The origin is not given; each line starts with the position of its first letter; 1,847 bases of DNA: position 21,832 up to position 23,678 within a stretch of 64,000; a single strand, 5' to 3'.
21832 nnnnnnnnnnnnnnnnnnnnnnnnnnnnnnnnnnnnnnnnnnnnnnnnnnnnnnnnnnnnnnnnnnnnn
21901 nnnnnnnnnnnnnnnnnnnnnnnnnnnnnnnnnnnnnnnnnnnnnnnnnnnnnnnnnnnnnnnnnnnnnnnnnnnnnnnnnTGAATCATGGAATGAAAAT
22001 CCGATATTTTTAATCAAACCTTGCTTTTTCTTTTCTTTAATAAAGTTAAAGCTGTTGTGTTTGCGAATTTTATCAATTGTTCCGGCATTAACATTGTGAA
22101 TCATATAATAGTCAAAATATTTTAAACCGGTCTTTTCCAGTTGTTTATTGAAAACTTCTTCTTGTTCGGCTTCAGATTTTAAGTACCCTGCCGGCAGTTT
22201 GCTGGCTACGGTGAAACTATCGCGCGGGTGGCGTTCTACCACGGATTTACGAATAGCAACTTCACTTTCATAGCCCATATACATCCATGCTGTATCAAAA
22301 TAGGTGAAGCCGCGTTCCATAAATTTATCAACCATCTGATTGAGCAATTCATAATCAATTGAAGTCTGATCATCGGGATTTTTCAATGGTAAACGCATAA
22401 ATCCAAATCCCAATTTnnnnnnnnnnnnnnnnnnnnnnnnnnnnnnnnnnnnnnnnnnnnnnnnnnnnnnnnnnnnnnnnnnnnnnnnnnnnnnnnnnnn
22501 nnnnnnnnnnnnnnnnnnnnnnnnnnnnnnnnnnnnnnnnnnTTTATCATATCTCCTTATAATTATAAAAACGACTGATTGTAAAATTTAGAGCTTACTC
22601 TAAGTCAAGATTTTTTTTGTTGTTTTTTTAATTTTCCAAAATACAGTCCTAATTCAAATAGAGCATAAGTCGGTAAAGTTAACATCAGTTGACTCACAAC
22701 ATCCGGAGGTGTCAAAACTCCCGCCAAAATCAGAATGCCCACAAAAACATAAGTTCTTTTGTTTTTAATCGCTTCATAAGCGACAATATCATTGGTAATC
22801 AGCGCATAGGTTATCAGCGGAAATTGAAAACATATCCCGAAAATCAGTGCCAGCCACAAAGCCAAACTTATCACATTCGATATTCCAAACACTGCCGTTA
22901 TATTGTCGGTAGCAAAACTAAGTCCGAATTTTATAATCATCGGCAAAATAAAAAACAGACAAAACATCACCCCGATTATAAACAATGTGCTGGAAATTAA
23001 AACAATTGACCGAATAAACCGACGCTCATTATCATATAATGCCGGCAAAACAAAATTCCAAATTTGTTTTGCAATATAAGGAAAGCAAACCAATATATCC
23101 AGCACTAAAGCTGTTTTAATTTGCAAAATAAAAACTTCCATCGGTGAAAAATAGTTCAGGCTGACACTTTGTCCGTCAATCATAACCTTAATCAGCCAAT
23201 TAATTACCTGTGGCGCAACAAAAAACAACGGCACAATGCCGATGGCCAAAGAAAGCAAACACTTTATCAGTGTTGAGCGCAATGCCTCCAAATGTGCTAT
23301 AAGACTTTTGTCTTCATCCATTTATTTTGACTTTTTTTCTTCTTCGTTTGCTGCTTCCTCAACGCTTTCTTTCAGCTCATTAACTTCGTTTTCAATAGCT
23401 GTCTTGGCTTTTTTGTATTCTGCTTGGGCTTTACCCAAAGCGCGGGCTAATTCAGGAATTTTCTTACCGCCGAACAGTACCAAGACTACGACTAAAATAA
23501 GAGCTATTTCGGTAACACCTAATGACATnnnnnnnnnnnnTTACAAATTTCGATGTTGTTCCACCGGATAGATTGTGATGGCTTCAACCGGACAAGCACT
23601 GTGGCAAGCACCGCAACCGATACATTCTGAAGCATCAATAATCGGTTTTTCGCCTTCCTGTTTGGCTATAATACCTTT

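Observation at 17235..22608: larB-larC-larE without larA, co-operonic with a Tat-exported AKR/Fe-S reductase, an exported flavodoxin and a Ni-transporter-like protein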

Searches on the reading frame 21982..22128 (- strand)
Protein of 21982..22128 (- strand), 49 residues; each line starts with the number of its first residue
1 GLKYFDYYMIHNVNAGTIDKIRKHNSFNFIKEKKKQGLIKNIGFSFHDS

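Call 52: search_solved_structures(query=A5, max_evalue=10, show_alignments=5)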
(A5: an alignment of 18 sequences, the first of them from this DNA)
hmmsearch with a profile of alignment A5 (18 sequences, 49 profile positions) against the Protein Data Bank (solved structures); distinct sequences matched with E-value up to 10: 151 (the best 60 are shown).
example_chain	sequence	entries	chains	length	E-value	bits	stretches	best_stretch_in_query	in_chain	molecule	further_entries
3wg6_A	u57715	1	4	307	2.6e-07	34.1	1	1-45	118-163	Conjugated polyketone reductase C1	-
4h8n_A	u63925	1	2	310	4.9e-06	30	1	1-45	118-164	Conjugated polyketone reductase C2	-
3vxg_A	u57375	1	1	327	5.3e-06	29.9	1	1-45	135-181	Conjugated polyketone reductase C2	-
8j0i_A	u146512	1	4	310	0.00044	23.7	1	1-45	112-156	NADPH-dependent alpha-keto amide reductase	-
8iku_A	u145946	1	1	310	0.00046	23.7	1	1-45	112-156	NADPH-dependent alpha-keto amide reductase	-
8wk5_A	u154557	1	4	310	0.00047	23.6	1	1-45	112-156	NADPH-dependent alpha-keto amide reductase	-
8wjw_A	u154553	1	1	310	0.00047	23.6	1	1-45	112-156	NADPH-dependent alpha-keto amide reductase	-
8wk7_A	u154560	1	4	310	0.00051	23.5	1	1-45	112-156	NADPH-dependent alpha-keto amide reductase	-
8wk9_A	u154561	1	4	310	0.00051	23.5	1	1-45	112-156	NADPH-dependent alpha-keto amide reductase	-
8wka_A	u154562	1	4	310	0.00051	23.5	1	1-45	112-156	NADPH-dependent alpha-keto amide reductase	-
4q3m_A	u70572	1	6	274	0.00063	23.2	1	1-45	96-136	MGS-M4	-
3o0k_A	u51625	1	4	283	0.00072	23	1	1-45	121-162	Aldo/keto reductase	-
1mzr_A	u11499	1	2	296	0.00076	23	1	2-44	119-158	2,5-diketo-D-gluconate reductase A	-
3b3d_A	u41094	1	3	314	0.0011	22.4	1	1-45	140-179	Putative morphine dehydrogenase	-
3wbw_A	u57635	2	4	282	0.0014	22.1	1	6-45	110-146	Putative 2,5-diketo-D-gluconic acid reductase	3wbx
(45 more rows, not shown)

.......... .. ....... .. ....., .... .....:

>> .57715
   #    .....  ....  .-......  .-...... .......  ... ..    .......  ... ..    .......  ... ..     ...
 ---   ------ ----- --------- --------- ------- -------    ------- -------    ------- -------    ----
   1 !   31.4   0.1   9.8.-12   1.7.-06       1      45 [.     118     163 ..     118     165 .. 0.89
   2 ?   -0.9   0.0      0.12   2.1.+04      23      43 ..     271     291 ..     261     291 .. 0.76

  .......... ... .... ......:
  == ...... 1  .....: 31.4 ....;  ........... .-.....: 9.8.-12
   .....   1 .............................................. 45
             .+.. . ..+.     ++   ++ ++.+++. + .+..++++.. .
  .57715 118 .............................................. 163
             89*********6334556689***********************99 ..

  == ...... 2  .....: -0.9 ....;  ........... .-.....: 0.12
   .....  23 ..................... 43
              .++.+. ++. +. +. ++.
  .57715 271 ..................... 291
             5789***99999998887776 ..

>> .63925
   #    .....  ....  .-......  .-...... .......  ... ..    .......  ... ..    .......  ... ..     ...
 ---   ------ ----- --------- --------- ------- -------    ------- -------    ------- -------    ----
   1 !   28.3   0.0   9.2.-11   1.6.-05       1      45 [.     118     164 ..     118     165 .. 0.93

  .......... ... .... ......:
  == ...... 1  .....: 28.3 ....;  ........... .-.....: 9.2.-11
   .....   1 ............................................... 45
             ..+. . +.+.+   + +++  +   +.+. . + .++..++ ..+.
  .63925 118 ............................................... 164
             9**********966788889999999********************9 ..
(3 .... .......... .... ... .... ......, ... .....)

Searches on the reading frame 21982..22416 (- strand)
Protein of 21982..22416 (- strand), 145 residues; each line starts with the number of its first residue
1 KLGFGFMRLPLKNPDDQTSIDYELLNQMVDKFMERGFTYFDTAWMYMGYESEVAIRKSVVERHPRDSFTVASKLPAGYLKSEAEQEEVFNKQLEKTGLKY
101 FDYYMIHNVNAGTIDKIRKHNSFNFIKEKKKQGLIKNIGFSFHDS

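Call 76: search_solved_structures(query=A6, max_evalue=0.01, show_alignments=5)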
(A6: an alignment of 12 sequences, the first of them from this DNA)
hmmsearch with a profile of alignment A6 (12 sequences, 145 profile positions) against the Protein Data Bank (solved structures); distinct sequences matched with E-value up to 0.01: 198 (the best 60 are shown).
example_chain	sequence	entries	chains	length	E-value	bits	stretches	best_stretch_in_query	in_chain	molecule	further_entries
3wcz_A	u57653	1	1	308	5.7e-12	49.1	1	20-142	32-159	Aldo-keto reductase 2E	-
4q3m_A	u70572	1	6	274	9.2e-12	48.4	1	28-142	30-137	MGS-M4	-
4f40_A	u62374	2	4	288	6.8e-11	45.6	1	25-142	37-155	Prostaglandin f2-alpha synthase/D-arabinose dehydrogenase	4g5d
1pyf_A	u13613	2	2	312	9.7e-11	45.1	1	20-141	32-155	IolS protein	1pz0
1vp5_A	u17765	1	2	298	1.5e-10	44.5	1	19-141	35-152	2,5-diketo-D-gluconic acid reductase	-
4h8n_A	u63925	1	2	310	1.6e-10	44.4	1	25-141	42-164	Conjugated polyketone reductase C2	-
3vxg_A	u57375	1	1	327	1.8e-10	44.2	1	25-141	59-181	Conjugated polyketone reductase C2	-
3uyi_A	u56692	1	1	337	2.5e-10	43.8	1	1-141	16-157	Perakine reductase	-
3v0s_A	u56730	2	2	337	2.5e-10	43.8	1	1-141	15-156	Perakine reductase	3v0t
3v0u_A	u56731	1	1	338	2.5e-10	43.8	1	1-141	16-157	Perakine reductase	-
7ezi_A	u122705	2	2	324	4.4e-10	43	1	24-140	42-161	L-galactose dehydrogenase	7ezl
4fzi_A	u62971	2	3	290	7.3e-10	42.3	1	23-142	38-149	Prostaglandin F synthase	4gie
3o3r_A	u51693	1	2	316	7.7e-10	42.2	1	24-108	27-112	Aldo-keto reductase family 1, member B7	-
3qkz_A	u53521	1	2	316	8e-10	42.2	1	24-108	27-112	Aldo-keto reductase family 1, member B7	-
8wka_A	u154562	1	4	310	1.8e-09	41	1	35-141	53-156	NADPH-dependent alpha-keto amide reductase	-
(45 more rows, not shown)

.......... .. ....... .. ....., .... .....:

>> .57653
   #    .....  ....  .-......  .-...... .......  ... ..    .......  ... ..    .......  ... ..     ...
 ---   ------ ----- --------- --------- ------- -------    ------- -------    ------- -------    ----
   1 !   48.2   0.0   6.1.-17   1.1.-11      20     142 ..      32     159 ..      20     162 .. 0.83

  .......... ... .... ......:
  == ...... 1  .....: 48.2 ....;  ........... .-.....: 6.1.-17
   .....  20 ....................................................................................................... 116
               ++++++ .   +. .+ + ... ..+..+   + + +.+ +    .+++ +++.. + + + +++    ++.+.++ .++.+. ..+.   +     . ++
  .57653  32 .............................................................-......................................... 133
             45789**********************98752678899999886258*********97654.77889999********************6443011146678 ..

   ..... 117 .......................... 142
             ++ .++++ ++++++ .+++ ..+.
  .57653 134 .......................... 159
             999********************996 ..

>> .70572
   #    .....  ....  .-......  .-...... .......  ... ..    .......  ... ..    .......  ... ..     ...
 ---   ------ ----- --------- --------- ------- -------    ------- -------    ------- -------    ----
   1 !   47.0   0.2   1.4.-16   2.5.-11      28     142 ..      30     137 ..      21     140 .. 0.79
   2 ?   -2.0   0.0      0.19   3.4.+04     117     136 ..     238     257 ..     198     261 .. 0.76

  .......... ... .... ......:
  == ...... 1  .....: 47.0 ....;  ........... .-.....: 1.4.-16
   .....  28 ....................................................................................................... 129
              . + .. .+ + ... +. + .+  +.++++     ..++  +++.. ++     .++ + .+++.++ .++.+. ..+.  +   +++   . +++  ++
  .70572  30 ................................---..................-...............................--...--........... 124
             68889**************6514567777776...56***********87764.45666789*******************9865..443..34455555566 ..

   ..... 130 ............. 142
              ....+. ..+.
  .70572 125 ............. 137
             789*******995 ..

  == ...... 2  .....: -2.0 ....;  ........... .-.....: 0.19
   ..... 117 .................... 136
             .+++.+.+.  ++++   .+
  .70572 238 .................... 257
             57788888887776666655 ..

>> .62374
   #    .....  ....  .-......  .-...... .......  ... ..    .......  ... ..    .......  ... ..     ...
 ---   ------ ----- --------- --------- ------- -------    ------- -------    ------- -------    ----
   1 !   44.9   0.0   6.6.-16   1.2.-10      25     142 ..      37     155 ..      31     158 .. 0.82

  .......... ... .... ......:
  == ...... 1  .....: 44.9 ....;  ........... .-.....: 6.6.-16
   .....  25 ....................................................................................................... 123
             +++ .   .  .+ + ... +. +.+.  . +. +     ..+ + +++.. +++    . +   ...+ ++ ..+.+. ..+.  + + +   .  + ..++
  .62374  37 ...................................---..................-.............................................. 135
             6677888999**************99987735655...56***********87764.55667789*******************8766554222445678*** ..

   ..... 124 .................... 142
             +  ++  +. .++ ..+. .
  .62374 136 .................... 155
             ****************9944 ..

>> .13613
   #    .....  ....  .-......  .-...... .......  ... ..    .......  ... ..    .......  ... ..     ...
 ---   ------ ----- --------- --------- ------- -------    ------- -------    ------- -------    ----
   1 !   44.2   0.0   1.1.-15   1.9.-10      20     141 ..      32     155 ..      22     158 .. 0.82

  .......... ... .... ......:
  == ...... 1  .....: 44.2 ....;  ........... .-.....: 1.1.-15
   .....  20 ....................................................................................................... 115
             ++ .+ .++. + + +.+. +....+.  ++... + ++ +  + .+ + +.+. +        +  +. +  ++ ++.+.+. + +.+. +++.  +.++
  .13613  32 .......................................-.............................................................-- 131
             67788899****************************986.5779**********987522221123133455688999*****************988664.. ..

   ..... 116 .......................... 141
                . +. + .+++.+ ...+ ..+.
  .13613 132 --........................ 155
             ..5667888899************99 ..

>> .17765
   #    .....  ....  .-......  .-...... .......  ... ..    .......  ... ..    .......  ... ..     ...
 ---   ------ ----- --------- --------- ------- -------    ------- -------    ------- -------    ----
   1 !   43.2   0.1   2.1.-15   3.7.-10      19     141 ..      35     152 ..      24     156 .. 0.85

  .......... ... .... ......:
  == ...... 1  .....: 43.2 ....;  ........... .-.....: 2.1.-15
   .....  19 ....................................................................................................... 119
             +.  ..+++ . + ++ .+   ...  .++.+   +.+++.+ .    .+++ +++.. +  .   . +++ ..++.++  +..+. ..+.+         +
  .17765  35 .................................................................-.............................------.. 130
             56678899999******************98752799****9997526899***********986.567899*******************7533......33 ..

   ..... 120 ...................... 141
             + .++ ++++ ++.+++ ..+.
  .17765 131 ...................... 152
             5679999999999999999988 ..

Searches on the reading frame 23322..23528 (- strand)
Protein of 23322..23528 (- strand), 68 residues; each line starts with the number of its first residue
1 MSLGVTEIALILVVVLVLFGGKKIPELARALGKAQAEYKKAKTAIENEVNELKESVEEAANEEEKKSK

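Call 3: search_protein_families(library=pfam, proteins=[window:23322-23528:-], max_evalue=0.01)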
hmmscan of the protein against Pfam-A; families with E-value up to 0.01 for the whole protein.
window:23322-23528:- (68 aa): 1 family
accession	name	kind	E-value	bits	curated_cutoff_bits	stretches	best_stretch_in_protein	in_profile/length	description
PF02416.21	TatA_B_E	-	2.1e-15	56.1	21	1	3-58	1-47/53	mttA/Hcf106 family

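Call 4: search_protein_families(library=ncbifam, proteins=[window:23322-23528:-], max_evalue=0.01)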
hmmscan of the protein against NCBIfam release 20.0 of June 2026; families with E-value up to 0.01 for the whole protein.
window:23322-23528:- (68 aa): 22 families
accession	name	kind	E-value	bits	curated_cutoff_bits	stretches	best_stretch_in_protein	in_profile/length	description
TIGR01411.1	tatAE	subfamily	1.5e-15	56.5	53.9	1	2-48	1-47/47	twin-arginine translocase TatA/TatE family subunit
NF011430.0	PRK14861.1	subfamily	2.5e-15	55.7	62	1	2-55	4-57/61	twin arginine translocase protein A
NF011429.0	PRK14857.1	equivalog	1.2e-13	51.2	77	1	3-65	6-68/91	TatA/E family twin arginine-targeting protein translocase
NF001854.0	PRK00575.1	equivalog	9.6e-12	45.4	72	1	2-64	3-65/94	Sec-independent protein translocase subunit TatA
TIGR01410.1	tatB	equivalog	1.5e-08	35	56.5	1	3-53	3-53/80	Sec-independent protein translocase protein TatB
NF047942.1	TatA_Rickett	exception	1.1e-07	31.4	90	1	1-34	1-34/45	twin-arginine translocase TatA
NF002813.0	PRK02958.1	equivalog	7.9e-07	29.2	83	1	2-60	3-62/73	Sec-independent protein translocase subunit TatA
NF047941.1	TatB_Rickett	equivalog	3.7e-06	27.1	75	1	2-65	3-67/84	Sec-independent protein translocase subunit TatB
NF002500.0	PRK01833.1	equivalog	5.8e-06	26.5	115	1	5-67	6-68/74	Sec-independent protein translocase subunit TatA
NF002377.0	PRK01371.1-4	equivalog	8e-06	26.2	96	1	2-56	3-54/119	sec-independent translocase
NF003393.0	PRK04561.1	equivalog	9.8e-06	25.4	104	1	9-54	10-55/75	twin arginine translocase protein A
NF003396.0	PRK04598.1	equivalog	2.9e-05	24.4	121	1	7-64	8-65/81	Sec-independent protein translocase subunit TatA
NF001940.0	PRK00720.1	equivalog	5.1e-05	23.3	83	1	3-66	4-70/78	twin-arginine translocase TatA/TatE family subunit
NF003400.0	PRK04654.1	equivalog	8.9e-05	22.4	211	1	3-58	4-65/214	sec-independent translocase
NF001681.0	PRK00442.1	equivalog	0.0001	23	102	1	10-60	11-61/92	twin-arginine translocase TatA/TatE family subunit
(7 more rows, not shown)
